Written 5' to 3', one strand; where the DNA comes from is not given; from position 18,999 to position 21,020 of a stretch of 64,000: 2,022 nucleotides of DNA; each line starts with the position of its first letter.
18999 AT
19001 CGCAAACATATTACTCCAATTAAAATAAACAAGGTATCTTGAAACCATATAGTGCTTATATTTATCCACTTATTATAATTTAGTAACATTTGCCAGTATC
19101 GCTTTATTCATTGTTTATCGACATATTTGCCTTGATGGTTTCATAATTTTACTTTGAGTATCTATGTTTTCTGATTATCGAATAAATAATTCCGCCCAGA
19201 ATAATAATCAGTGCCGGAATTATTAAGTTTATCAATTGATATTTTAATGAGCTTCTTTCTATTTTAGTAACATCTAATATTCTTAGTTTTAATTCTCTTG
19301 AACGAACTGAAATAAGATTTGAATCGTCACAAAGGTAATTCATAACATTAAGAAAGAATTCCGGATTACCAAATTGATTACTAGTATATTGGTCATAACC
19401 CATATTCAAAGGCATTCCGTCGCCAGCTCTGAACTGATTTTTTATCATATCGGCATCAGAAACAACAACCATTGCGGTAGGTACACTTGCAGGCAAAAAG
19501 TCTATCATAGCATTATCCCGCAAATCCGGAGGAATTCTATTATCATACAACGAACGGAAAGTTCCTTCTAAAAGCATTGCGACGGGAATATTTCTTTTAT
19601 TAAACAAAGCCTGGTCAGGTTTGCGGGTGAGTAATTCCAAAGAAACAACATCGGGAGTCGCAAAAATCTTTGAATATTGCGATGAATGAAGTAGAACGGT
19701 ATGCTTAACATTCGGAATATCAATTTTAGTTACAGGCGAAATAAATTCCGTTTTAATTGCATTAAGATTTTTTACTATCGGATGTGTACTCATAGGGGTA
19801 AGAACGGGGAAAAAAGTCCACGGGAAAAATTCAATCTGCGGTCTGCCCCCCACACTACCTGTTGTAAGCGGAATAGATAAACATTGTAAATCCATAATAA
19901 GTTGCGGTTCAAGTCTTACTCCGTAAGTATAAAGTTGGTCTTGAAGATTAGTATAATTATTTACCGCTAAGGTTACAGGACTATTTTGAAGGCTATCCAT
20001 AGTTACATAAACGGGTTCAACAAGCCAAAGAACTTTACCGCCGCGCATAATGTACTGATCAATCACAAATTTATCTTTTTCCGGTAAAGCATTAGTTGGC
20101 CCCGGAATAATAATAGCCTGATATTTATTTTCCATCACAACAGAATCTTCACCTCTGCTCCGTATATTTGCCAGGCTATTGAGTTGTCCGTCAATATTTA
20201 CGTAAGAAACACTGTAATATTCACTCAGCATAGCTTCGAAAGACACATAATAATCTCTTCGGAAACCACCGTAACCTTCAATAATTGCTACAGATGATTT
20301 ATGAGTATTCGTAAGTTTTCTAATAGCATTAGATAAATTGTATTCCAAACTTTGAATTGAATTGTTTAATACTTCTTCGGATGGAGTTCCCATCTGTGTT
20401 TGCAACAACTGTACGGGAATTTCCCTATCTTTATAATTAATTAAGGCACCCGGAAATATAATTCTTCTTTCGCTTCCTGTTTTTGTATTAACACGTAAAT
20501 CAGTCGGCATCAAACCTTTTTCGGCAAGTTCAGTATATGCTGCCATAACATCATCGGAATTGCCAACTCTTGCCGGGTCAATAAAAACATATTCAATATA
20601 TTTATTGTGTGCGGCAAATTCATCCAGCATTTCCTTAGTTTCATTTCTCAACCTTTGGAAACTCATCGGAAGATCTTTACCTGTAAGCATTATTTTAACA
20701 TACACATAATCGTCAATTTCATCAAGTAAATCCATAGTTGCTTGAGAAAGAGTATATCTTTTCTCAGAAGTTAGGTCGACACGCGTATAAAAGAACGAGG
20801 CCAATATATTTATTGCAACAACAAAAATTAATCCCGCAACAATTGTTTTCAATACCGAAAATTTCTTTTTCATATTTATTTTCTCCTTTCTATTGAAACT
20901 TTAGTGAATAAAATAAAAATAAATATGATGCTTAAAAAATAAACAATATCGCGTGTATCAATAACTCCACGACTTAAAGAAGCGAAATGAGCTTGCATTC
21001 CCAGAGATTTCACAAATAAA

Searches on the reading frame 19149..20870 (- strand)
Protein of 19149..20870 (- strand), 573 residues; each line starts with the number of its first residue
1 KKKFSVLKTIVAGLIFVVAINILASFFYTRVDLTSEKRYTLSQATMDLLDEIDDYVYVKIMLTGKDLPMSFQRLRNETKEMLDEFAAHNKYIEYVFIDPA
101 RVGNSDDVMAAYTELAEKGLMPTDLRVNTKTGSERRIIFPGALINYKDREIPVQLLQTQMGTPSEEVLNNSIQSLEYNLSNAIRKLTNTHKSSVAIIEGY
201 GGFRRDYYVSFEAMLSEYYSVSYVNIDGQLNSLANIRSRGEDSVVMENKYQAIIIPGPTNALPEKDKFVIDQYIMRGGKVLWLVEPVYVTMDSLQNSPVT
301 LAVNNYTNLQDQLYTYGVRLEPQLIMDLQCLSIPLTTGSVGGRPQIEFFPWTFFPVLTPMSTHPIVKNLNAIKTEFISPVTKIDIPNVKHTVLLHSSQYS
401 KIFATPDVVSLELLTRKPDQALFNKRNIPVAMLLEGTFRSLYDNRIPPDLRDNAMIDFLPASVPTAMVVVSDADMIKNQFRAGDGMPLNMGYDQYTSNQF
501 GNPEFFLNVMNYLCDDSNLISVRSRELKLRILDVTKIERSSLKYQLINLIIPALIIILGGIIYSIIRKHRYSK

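Call 53: search_protein_families(library=pfam, proteins=[window:19149-20870:-], max_evalue=0.00001)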
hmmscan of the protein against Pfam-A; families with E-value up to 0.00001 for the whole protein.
window:19149-20870:- (573 aa): 2 families
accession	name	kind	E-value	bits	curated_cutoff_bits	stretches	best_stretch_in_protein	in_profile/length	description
PF09822.16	ABC_transp_aux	-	4.6e-79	266.1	34.7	1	192-508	2-287/288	ABC-type uncharacterized transport system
PF23357.1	DUF7088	-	2.7e-25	89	27.8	1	36-144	2-104/105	Domain of unknown function (DUF7088)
